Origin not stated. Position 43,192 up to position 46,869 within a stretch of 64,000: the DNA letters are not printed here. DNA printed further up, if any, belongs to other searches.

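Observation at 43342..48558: Two-gene cargo: SAM-domain/cyclase/STAND/TPR giant protein plus a B12 radical SAM enzyme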

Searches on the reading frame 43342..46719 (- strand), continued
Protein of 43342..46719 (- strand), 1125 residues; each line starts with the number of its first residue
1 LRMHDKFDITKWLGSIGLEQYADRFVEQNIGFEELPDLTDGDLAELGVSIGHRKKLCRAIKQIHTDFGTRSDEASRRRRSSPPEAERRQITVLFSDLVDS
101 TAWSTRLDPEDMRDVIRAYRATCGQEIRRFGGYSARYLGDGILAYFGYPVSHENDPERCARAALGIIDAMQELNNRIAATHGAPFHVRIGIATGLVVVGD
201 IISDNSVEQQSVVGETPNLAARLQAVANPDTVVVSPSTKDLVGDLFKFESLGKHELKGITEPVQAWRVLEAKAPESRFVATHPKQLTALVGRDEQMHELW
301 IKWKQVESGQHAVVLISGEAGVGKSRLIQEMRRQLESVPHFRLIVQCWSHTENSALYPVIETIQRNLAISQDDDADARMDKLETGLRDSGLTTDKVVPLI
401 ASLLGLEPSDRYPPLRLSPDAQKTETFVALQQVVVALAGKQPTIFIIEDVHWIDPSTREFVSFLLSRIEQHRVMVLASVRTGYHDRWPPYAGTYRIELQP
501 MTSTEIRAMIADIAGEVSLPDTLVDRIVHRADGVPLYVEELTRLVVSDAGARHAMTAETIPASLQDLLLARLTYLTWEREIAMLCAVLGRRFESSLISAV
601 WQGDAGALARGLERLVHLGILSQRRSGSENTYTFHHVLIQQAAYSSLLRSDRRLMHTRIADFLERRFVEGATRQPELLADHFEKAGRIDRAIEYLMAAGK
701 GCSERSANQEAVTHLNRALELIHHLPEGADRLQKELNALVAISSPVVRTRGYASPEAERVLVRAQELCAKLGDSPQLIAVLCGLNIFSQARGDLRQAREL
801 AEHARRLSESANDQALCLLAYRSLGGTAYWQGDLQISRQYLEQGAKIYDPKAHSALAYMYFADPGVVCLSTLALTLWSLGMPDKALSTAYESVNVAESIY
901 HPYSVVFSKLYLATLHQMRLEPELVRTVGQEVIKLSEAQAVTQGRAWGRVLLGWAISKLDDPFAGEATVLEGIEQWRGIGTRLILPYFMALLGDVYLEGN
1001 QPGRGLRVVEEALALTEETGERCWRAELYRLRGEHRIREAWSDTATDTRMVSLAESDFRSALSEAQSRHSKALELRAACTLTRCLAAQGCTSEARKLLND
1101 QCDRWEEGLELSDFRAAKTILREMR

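Call 19: search_solved_structures(query=window:43342-46719:-, max_evalue=0.001, show_alignments=4)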
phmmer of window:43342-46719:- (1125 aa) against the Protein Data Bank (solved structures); distinct sequences matched with E-value up to 0.001: 54.
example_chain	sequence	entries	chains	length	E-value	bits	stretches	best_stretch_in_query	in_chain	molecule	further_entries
2w01_A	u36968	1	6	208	2.4e-23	85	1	85-275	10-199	ADENYLATE CYCLASE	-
6fht_A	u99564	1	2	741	1.5e-22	82.4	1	85-277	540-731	Bacteriophytochrome,Adenylate cyclase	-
3r5g_A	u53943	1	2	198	2e-20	75.4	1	84-272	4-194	CyaB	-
1wc0_A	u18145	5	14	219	1.3e-14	56.2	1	79-265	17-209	ADENYLATE CYCLASE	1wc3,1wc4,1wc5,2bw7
1wc1_A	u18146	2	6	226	4e-14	54.5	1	86-265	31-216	ADENYLATE CYCLASE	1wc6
5x4t_A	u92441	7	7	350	5.5e-14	54.1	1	91-268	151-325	Photoactivated adenylyl cyclase | Family 3 adenylate cyclase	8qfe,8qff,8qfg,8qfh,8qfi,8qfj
9f1z_A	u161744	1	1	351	5.5e-14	54.1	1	91-268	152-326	Family 3 adenylate cyclase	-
5x4u_A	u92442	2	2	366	5.9e-14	54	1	91-268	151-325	Photoactivated adenylyl cyclase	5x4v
4yus_A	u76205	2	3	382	6.5e-14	53.8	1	91-268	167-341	Family 3 adenylate cyclase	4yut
9f1w_A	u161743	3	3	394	7e-14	53.7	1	91-268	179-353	Family 3 adenylate cyclase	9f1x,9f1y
5mbg_A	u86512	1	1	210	3.5e-13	51.4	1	90-272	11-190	Beta subunit of photoactivated adenylyl cyclase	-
1ybt_A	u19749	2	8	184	4.3e-13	51.1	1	84-260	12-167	hydrolase, alpha/beta hydrolase fold family | lipJ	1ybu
5oyh_A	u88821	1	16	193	5.3e-13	50.8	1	86-266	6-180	Nucleotide cyclase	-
6sir_A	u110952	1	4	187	1.5e-12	49.4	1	86-262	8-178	Nucleotide cyclase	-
5m27_A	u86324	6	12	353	1.5e-12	49.3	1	90-272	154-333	Beta subunit of photoactivated adenylyl cyclase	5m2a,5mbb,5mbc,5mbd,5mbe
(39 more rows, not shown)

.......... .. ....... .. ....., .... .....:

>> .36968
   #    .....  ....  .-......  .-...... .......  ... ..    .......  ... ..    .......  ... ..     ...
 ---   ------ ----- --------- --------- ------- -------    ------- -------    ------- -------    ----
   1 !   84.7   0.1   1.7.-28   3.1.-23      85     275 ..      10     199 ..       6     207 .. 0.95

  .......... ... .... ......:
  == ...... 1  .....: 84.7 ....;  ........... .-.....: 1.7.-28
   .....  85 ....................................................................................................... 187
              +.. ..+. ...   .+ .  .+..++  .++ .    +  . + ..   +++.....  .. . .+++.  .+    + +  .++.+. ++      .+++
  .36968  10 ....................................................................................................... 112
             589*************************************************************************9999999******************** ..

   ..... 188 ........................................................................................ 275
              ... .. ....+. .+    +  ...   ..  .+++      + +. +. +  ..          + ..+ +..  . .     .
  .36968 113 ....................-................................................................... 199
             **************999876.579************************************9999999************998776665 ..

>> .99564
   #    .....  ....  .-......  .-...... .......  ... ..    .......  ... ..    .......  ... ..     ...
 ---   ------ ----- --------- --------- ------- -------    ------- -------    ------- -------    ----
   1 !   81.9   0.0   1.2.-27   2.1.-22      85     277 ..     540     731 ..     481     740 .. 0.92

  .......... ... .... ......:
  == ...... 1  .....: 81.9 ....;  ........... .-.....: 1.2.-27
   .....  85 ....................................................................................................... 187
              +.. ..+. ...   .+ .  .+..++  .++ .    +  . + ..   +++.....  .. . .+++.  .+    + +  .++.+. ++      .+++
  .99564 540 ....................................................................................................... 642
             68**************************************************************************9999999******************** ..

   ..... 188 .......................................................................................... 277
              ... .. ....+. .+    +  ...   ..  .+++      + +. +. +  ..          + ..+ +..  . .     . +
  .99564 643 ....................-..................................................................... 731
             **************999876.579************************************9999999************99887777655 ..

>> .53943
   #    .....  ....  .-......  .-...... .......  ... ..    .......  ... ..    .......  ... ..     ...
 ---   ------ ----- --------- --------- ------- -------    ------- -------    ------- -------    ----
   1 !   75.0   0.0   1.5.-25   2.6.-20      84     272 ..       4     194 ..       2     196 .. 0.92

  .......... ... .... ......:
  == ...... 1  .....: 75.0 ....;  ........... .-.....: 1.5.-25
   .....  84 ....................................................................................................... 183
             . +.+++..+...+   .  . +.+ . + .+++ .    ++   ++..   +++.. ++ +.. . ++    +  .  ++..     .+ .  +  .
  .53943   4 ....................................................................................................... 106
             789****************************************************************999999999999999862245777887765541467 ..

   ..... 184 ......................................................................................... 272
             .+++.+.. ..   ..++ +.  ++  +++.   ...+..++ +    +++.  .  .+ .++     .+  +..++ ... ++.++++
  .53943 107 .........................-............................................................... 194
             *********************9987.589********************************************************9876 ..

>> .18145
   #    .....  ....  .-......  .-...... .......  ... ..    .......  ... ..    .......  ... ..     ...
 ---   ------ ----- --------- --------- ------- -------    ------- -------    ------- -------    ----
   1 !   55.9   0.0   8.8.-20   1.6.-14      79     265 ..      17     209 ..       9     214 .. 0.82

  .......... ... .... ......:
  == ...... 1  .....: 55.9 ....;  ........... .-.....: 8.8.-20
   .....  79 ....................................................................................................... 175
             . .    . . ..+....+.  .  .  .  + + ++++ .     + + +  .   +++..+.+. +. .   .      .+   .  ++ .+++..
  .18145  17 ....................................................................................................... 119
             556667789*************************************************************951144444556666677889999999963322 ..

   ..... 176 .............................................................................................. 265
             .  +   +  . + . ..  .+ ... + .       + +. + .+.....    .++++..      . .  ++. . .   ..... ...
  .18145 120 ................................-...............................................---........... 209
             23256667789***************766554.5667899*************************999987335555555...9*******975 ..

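Call 30: find_related_loci(query=A1, collection=metagenome_contigs, flank=8000)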
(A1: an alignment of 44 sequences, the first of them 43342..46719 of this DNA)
Query A1 (1125 aa) in metagenome_contigs; peptide patterns used: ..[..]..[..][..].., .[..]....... (x = any residue, [..] = any of these).
600 stretches matched a pattern (row limit reached: there are more); 595 encode a relative of the query (tblastn E <= 1e-3); the best 80 are kept; 80 distinct loci.
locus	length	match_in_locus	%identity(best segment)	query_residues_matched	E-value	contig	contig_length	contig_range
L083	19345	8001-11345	62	9-1124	0e+0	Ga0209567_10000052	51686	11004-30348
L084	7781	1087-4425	39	9-1124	0e+0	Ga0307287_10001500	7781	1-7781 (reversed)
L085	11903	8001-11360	39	7-1124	0e+0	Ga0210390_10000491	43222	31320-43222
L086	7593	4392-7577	40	72-1124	0e+0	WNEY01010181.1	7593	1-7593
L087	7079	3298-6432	40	78-1118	0e+0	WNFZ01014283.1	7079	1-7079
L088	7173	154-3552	39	6-1124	0e+0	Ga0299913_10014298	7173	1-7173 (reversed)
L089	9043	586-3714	40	83-1124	0e+0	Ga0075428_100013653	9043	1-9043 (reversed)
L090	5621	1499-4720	39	80-1124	0e+0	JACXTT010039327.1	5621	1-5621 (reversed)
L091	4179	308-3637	38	9-1124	0e+0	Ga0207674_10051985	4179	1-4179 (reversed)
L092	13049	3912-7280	37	8-1120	0e+0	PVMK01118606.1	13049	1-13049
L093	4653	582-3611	41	81-1089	0e+0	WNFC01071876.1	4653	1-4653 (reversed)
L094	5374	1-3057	38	116-1124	0e+0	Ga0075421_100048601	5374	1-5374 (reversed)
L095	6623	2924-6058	38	83-1124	0e+0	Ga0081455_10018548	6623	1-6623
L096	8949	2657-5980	39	9-1124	0e+0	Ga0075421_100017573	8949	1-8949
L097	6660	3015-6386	37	9-1124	0e+0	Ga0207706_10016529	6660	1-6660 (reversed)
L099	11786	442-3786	37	9-1124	0e+0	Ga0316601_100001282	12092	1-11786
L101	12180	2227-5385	40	83-1124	0e+0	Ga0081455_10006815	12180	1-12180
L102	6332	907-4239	37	8-1124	0e+0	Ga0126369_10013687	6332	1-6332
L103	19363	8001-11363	37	6-1124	0e+0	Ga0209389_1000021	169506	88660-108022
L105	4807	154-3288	38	86-1125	0e+0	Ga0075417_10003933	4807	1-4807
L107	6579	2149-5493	37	7-1124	0e+0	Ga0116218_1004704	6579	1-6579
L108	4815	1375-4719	37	7-1124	0e+0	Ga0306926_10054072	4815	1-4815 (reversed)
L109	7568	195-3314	40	83-1124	0e+0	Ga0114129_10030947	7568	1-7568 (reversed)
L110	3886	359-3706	37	9-1124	0e+0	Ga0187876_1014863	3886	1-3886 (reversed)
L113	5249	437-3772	37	8-1124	0e+0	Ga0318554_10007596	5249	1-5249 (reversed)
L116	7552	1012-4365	35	8-1125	0e+0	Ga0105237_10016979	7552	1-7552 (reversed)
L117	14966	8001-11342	37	8-1125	0e+0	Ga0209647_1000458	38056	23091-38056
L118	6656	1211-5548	37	29-1124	0e+0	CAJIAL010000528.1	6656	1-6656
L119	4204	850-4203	37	5-1124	0e+0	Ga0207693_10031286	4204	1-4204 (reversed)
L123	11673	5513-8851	37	9-1125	0e+0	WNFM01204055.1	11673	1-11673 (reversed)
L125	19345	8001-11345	36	9-1124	0e+0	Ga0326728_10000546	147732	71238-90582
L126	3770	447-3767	37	7-1124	0e+0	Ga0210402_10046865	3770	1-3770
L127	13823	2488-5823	36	6-1124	0e+0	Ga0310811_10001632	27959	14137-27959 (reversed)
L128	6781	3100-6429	36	12-1125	0e+0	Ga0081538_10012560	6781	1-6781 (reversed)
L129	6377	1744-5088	36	8-1125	0e+0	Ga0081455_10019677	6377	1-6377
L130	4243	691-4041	38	2-1124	0e+0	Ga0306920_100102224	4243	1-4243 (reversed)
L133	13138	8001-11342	35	3-1124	0e+0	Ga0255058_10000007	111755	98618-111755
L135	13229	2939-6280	37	6-1124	0e+0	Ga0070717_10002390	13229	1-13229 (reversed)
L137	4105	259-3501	38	41-1124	0e+0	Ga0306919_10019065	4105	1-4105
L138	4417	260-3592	37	7-1124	0e+0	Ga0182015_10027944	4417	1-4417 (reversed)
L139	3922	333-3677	37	7-1124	0e+0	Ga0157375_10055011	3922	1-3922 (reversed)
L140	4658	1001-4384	36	47-1124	0e+0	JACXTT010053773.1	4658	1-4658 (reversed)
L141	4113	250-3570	37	6-1124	0e+0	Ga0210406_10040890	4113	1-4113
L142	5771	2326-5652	37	6-1124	0e+0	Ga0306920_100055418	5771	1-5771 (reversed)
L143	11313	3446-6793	34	2-1123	0e+0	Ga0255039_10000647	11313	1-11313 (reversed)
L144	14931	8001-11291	37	7-1125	0e+0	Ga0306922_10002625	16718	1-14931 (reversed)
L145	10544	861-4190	36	6-1124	0e+0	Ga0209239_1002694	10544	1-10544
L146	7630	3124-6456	36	9-1123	0e+0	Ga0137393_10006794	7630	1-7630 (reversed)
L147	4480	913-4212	36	37-1125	0e+0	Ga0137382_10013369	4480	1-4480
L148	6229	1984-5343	36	7-1124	0e+0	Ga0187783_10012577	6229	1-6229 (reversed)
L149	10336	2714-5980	37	7-1124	0e+0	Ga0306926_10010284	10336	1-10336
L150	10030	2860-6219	37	7-1125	0e+0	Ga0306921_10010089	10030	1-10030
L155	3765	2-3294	38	20-1124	0e+0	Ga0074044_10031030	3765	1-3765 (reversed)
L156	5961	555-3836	34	8-1124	0e+0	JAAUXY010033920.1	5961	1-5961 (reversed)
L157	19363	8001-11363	35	9-1124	0e+0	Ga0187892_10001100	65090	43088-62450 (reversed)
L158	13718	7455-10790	35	9-1125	0e+0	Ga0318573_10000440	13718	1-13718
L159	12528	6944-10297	35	9-1123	0e+0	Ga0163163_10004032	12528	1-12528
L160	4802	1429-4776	36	8-1124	0e+0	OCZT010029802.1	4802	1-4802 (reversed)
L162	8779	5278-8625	36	7-1124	0e+0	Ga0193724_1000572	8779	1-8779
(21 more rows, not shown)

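Call 41: find_encoding_contigs(protein=P0001, flank=10000, max_places=3)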
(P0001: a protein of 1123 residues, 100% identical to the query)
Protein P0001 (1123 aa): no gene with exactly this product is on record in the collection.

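Call 42: search_solved_structures(query=A1, max_evalue=0.01, show_alignments=0)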
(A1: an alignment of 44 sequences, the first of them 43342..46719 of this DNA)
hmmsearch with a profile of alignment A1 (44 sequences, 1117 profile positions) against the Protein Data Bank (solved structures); distinct sequences matched with E-value up to 0.01: 162 (the best 60 are shown).
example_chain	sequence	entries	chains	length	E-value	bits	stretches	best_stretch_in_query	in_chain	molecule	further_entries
3r5g_A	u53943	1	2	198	8.6e-40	139.4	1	78-261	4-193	CyaB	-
2w01_A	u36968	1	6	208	5e-37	130.2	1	78-261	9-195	ADENYLATE CYCLASE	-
6fht_A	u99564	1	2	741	1.7e-36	128.4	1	44-262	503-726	Bacteriophytochrome,Adenylate cyclase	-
5x4t_A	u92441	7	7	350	1.7e-24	88.7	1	86-266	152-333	Photoactivated adenylyl cyclase | Family 3 adenylate cyclase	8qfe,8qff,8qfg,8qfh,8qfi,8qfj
9f1z_A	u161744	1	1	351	1.7e-24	88.7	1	86-266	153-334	Family 3 adenylate cyclase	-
5x4u_A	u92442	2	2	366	1.8e-24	88.6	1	86-266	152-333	Photoactivated adenylyl cyclase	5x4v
4yus_A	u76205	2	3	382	2e-24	88.5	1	86-266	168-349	Family 3 adenylate cyclase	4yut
9f1w_A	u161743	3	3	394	2.2e-24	88.4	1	86-266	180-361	Family 3 adenylate cyclase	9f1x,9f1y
1wc0_A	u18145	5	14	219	2.6e-24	88.1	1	75-255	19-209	ADENYLATE CYCLASE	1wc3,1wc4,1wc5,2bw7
1wc1_A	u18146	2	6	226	6.5e-24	86.8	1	80-255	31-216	ADENYLATE CYCLASE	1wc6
5oyh_A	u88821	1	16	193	7e-23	83.3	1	80-259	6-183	Nucleotide cyclase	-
6sir_A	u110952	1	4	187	3.7e-22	81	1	80-257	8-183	Nucleotide cyclase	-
5mbg_A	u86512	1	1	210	2.3e-21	78.3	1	86-267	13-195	Beta subunit of photoactivated adenylyl cyclase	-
6aoa_A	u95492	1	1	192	3.4e-21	77.8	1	80-262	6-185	Bacterio-rhodopsin/guanylyl cyclase 1 fusion protein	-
3mr7_A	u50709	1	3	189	6.3e-21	76.9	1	78-260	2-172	Adenylate/guanylate cyclase/hydrolase, alpha/beta fold family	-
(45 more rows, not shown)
